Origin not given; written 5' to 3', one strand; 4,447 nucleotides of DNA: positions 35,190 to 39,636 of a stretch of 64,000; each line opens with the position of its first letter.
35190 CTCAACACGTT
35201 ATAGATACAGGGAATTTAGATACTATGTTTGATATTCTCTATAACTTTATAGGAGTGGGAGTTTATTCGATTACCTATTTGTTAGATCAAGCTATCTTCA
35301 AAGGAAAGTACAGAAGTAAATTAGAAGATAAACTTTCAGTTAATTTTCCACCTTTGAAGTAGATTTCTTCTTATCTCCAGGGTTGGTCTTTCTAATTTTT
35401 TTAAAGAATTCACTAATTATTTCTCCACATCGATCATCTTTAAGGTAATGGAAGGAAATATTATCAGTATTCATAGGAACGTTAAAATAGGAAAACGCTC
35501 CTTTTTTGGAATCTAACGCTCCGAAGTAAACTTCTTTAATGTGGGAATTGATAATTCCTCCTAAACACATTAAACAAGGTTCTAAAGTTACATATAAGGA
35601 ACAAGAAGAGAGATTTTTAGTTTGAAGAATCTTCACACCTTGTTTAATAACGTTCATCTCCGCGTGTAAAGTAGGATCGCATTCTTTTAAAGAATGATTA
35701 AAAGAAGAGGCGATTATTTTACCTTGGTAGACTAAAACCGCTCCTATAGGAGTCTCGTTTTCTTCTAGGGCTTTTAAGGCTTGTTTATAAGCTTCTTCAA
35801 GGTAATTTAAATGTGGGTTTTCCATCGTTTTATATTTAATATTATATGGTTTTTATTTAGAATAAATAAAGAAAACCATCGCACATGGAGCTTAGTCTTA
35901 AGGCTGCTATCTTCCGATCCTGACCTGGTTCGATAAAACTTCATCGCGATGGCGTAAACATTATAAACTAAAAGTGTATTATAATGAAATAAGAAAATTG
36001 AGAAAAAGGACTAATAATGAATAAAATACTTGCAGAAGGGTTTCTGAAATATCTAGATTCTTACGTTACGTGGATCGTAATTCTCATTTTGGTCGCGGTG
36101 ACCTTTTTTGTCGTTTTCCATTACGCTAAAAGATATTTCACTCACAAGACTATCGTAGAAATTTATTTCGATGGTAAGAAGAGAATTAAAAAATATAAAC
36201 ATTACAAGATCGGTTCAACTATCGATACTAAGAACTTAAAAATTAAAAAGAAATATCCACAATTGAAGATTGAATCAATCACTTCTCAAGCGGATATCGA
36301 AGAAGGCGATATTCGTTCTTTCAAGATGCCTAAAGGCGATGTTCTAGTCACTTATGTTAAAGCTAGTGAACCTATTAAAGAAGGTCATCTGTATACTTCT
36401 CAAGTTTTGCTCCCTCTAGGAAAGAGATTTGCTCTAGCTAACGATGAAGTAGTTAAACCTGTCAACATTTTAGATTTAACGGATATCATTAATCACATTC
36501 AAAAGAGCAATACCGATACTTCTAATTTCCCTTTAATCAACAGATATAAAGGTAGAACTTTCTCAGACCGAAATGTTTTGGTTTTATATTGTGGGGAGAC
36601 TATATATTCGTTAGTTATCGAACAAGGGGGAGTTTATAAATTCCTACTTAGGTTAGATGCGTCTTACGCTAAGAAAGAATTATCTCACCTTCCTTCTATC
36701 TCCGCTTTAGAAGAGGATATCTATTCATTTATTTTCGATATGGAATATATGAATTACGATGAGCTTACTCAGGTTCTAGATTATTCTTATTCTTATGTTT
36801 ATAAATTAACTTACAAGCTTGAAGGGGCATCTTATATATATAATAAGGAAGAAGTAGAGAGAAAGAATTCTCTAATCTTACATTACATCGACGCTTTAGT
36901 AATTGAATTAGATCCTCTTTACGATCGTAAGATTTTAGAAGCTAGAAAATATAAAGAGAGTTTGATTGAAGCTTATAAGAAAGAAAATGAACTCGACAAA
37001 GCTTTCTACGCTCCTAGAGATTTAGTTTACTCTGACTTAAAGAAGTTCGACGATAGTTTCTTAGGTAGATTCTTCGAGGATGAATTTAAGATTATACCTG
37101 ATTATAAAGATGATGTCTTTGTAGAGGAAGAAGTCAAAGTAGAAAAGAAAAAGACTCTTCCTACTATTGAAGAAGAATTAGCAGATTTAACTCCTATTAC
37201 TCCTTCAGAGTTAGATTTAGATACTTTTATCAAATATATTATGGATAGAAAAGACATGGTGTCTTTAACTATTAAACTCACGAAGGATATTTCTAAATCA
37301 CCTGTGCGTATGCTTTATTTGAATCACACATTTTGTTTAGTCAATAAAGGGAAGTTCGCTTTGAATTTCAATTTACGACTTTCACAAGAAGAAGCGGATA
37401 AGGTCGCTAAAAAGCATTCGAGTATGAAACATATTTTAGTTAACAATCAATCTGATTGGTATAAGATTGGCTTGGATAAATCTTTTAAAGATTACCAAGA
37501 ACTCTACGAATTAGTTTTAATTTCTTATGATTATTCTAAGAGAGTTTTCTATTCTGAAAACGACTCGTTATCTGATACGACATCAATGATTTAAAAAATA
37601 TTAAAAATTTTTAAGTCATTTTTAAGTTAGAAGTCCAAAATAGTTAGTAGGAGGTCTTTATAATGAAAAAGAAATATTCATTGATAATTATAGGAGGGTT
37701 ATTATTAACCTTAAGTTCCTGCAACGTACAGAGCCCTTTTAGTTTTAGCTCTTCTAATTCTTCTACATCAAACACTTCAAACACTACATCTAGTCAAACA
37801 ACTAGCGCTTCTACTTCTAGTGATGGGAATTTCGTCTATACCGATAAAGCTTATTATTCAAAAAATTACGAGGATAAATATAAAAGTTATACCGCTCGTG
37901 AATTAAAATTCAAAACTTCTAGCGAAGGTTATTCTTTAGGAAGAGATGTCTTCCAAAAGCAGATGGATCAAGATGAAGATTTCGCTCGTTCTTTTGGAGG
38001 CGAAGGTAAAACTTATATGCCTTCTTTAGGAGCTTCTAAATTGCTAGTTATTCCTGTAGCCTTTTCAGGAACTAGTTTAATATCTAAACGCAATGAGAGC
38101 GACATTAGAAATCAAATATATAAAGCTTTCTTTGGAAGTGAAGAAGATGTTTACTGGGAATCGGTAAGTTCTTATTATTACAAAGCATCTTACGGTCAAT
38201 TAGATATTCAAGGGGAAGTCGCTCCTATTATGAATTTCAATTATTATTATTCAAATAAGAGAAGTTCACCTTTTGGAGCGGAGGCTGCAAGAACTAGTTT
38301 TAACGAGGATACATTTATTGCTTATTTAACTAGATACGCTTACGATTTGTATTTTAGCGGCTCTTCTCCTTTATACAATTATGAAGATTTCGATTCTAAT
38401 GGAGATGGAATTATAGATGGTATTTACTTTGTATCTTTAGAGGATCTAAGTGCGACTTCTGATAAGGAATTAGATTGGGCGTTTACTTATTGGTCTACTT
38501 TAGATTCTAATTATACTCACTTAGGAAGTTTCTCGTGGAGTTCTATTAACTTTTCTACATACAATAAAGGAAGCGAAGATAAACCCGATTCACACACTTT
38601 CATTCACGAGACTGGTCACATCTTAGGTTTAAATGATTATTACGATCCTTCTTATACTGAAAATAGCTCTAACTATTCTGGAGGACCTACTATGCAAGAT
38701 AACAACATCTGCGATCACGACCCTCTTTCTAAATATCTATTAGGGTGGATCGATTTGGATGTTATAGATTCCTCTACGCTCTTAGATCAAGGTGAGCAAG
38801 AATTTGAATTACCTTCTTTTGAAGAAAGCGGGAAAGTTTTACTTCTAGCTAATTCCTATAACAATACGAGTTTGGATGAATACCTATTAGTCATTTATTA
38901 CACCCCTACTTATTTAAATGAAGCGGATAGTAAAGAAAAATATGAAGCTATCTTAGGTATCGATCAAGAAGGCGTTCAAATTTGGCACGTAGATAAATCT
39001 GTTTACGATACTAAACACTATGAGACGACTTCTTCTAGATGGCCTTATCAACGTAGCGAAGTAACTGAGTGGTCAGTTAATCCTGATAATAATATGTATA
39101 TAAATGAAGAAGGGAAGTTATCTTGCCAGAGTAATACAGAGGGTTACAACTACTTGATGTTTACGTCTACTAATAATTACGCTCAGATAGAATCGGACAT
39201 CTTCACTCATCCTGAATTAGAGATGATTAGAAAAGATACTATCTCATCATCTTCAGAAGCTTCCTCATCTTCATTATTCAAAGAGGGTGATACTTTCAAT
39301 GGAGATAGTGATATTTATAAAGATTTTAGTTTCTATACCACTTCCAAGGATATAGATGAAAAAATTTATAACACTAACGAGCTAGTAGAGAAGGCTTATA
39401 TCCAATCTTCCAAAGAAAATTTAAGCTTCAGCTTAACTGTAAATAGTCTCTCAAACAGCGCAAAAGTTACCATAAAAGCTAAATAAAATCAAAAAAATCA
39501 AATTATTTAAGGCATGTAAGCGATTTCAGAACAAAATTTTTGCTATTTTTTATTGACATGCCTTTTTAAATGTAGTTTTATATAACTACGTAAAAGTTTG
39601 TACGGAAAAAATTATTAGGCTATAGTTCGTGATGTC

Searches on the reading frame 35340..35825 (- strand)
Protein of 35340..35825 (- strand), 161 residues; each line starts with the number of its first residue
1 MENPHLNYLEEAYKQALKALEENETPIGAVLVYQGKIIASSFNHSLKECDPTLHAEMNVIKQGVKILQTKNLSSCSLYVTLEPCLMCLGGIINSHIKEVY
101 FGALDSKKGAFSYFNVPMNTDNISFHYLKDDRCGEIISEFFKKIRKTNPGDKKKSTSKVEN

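Call 9: find_encoding_contigs(protein=window:35340-35825:-, flank=10000, max_places=6)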
Protein window:35340-35825:- (161 aa): 21 contigs read that carry it; 6 places shown.
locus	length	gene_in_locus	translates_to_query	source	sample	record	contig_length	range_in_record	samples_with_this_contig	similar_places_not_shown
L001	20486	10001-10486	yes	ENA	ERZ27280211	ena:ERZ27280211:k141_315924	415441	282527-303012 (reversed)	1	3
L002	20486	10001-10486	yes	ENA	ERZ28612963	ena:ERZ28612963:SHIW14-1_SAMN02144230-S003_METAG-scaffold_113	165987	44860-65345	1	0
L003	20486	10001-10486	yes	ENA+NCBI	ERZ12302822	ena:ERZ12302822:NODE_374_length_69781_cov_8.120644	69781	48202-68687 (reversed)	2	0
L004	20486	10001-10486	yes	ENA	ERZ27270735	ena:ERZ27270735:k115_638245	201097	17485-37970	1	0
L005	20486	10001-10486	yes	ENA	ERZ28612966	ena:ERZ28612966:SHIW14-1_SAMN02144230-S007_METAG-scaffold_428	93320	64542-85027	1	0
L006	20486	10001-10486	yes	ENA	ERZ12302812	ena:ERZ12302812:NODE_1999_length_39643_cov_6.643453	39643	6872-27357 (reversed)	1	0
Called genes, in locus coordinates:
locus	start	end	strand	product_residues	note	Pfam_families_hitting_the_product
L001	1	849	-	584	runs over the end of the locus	PF00005:ABC_tran, PF13304:AAA_21 (weak), PF00005:ABC_tran, PF08352:oligo_HPY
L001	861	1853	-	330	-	PF12911:OppC_N, PF00528:BPD_transp_1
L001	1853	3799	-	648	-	PF00528:BPD_transp_1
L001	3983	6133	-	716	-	PF00496:SBP_bac_5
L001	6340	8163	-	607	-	-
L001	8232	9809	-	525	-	-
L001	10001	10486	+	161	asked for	PF00383:dCMP_cyt_deam_1, PF14437:MafB19-deam, PF14439:Bd3614-deam (weak)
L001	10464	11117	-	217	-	PF09997:DUF2238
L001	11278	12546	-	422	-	PF02403:Seryl_tRNA_N, PF00587:tRNA-synt_2b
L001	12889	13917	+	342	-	PF10974:DUF2804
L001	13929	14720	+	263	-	PF00106:adh_short, PF08659:KR, PF13561:adh_short_C2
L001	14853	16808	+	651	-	PF00496:SBP_bac_5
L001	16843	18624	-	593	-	PF08439:Peptidase_M3_N, PF01432:Peptidase_M3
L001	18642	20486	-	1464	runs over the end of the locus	PF02811:PHP, PF00929:RNase_T, PF07733:DNA_pol3_alpha, PF17657:DNA_pol3_finger, PF14579:HHH_6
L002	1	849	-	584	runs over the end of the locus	PF00005:ABC_tran, PF13304:AAA_21 (weak), PF00005:ABC_tran, PF08352:oligo_HPY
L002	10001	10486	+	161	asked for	PF00383:dCMP_cyt_deam_1, PF14437:MafB19-deam, PF14439:Bd3614-deam (weak)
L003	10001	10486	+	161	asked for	PF00383:dCMP_cyt_deam_1, PF14437:MafB19-deam, PF14439:Bd3614-deam (weak)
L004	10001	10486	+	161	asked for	PF00383:dCMP_cyt_deam_1, PF14437:MafB19-deam, PF14439:Bd3614-deam (weak)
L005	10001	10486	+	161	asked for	PF00383:dCMP_cyt_deam_1, PF14437:MafB19-deam, PF14439:Bd3614-deam (weak)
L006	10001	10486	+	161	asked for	PF00383:dCMP_cyt_deam_1, PF14437:MafB19-deam, PF14439:Bd3614-deam (weak)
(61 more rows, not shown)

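Call 10: search_protein_families(library=pfam, proteins=[window:35340-35825:-])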
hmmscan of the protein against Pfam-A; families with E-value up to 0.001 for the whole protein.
window:35340-35825:- (161 aa): 4 families
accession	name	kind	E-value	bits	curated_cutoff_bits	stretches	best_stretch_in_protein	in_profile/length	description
PF14437.12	MafB19-deam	-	6.7e-30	104.3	27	1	5-145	3-142/142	MafB19-like deaminase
PF00383.29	dCMP_cyt_deam_1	-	2.2e-25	88.9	25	1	5-102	4-101/102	Cytidine and deoxycytidylate deaminase zinc-binding region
PF14439.12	Bd3614-deam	-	8.9e-07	29.3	38.5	1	29-94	12-77/113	Bd3614-like deaminase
PF18750.7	SNAD4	-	0.00075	20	27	0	42-92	21-72/130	Secreted Novel AID/APOBEC-like Deaminase 4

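Call 11: find_related_loci(query=window:35340-35825:-, collection=genome_contigs, flank=10000)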
Query window:35340-35825:- (161 aa) in genome_contigs; peptide patterns used: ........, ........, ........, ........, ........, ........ (x = any residue, [..] = any of these).
241 stretches matched a pattern; 41 encode a relative of the query (tblastn E <= 1e-3); 41 distinct loci.
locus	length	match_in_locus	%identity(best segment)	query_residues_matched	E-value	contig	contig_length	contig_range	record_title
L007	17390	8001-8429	48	8-145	9e-36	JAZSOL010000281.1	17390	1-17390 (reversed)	MAG: Clostridia bacterium isolate T1900044549_TS20190015.MAGScoT_cleanbin_000025 SGB_187_k141_2974915, whole genome shot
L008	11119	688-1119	46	8-148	2e-34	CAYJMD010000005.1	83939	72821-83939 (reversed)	MAG TPA_asm: uncultured Clostridiaceae bacterium isolate ERP123703_co5_121 genome assembly, contig: NODE_94_length_83939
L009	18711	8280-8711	44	6-146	7e-34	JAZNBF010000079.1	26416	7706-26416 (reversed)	MAG: Clostridia bacterium isolate T1900044743_TS20190209.MAGScoT_cleanbin_000017 SGB_2087_k141_2778229, whole genome sho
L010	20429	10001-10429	44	8-145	9e-33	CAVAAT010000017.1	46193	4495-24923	Erysipelotrichaceae bacterium isolate H07602-L1_cleanbin_000014 genome assembly, contig: Spades_H07602-L1_contig_368, wh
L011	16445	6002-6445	43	6-150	4e-32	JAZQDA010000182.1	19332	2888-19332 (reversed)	MAG: Clostridia bacterium isolate T1900044637_TS20190103.MAGScoT_cleanbin_000028 SGB_1181_k141_1414449, whole genome sho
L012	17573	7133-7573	46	5-147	9e-32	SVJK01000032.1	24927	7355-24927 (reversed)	MAG: Oscillospiraceae bacterium isolate SIG433 NODE_39153_length_24927_cov_1.778226, whole genome shotgun sequence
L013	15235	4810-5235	45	7-145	2e-31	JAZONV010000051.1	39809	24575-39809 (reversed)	MAG: Clostridia bacterium isolate T1900045635_YK20190329.MAGScoT_cleanbin_000026 SGB_8089_k141_1428748, whole genome sho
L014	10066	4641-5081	43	1-146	1e-31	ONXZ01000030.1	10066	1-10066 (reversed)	uncultured Clostridiales bacterium isolate RUG741 genome assembly, contig: scaffold_5096, whole genome shotgun sequence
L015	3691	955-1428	40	8-160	2e-30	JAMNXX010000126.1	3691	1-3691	MAG: Bacillota bacterium isolate Bin_12 Bin_12_scaffold_28416, whole genome shotgun sequence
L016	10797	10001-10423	44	8-145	1e-29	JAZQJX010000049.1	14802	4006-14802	MAG: Clostridia bacterium isolate T1900044616_TS20190082.MAGScoT_cleanbin_000026 SGB_854_k141_1606913, whole genome shot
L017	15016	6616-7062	41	8-151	4e-31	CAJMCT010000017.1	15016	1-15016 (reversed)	MAG TPA_asm: uncultured Clostridiales bacterium isolate ERR321607-bin.48 genome assembly, contig: NODE_2209_length_15016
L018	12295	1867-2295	37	8-146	3e-28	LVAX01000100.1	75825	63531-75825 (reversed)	MAG: Clostridiales bacterium Firm_18 Firm_18_contig_83882, whole genome shotgun sequence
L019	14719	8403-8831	38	8-146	6e-27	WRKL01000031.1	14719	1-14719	MAG: Oscillospiraceae bacterium isolate Th196P3bin102 Ga0099364_10008222, whole genome shotgun sequence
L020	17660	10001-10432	40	8-147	2e-26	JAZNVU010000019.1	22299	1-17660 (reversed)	MAG: Acutalibacteraceae bacterium isolate T1900044788_TS20190254.MAGScoT_cleanbin_000011 SGB_2624_k141_1018080, whole ge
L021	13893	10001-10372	44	24-146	2e-26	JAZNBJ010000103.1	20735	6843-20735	MAG: Candidatus Gastranaerophilaceae bacterium isolate T1900044742_TS20190208.MAGScoT_cleanbin_000015 SGB_2075_k141_1799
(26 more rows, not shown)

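Call 12: search_protein_families(library=ncbifam, proteins=[window:35340-35825:-])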
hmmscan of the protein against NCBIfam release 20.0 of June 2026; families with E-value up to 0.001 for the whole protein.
window:35340-35825:- (161 aa): 4 families
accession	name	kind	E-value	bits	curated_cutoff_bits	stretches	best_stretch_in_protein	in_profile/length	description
NF008113.2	PRK10860.1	equivalog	1.2e-33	116.3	150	1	8-155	10-162/165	tRNA adenosine(34) deaminase TadA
TIGR02571.1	ComEB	equivalog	1e-09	38.5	219.45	1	49-103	64-116/151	ComE operon protein 2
NF041025.1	antiphage_deaminase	equivalog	1.2e-06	27.7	400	1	38-101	323-385/437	anti-phage dCTP deaminase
TIGR00326.1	eubact_ribD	equivalog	1.1e-05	24.8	156.35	1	22-101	16-92/343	bifunctional diaminohydroxyphosphoribosylaminopyrimidine deaminase/5-amino-6-(5-phosphoribosylamino)uracil reductase RibD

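Call 48: search_protein_families(library=pfam, proteins=[L010:10492-12123:+], max_evalue=0.00001)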
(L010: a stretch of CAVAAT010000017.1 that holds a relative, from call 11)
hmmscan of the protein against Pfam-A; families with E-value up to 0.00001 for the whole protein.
L010:10492-12123:+ (544 aa): 6 families
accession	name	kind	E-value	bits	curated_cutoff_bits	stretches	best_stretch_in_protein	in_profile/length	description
PF13177.12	DNA_pol3_delta2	-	2.2e-51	174.5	27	1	21-179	2-160/161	DNA polymerase III, delta subunit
PF22608.2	DNAX_ATPase_lid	-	3e-16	59.4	27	1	184-228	2-46/49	DNA polymerase III clamp loader subunit, ATPase lid domain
PF00004.35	AAA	-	1.7e-14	54.8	21.2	1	42-174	2-126/131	ATPase family associated with various cellular activities (AAA)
PF12169.13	DNA_pol3_gamma3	-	4.8e-10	39.8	24.4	1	233-358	1-129/143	DNA polymerase III subunits gamma and tau domain III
PF05496.18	RuvB_N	-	3.3e-07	30.6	27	0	11-65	2-60/159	Holliday junction DNA helicase RuvB P-loop domain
PF13401.12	AAA_22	-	2.8e-06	28.1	27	0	41-143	8-107/130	AAA domain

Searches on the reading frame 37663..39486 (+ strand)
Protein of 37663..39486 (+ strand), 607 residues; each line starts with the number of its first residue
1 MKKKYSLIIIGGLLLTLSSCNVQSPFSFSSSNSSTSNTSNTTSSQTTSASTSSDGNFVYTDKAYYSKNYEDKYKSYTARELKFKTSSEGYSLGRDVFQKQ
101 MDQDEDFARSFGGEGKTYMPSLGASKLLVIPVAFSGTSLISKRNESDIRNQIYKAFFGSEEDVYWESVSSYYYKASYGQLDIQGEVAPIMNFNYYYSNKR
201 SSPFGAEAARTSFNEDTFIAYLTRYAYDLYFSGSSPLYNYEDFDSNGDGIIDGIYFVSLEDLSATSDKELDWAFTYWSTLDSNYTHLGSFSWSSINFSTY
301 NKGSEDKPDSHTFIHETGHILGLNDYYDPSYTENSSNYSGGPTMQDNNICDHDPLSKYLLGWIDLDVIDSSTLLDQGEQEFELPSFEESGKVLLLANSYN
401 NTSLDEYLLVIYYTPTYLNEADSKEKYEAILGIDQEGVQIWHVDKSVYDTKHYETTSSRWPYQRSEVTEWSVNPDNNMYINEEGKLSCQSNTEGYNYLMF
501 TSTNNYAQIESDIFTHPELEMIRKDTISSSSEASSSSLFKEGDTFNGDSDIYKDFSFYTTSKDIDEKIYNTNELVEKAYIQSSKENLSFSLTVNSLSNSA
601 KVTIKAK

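Call 10: search_protein_families(library=pfam, proteins=[window:37663-39486:+])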
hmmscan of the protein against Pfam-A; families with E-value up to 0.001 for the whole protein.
window:37663-39486:+ (607 aa): 0 families

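Call 12: search_protein_families(library=ncbifam, proteins=[window:37663-39486:+])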
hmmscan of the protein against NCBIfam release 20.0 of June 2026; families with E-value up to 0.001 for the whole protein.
window:37663-39486:+ (607 aa): 1 family
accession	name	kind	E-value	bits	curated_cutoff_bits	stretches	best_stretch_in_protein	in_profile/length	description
TIGR03296.1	M6dom_TIGR03296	domain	1.3e-17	64.7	110.8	1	153-416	16-271/286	M6 family metalloprotease domain-containing protein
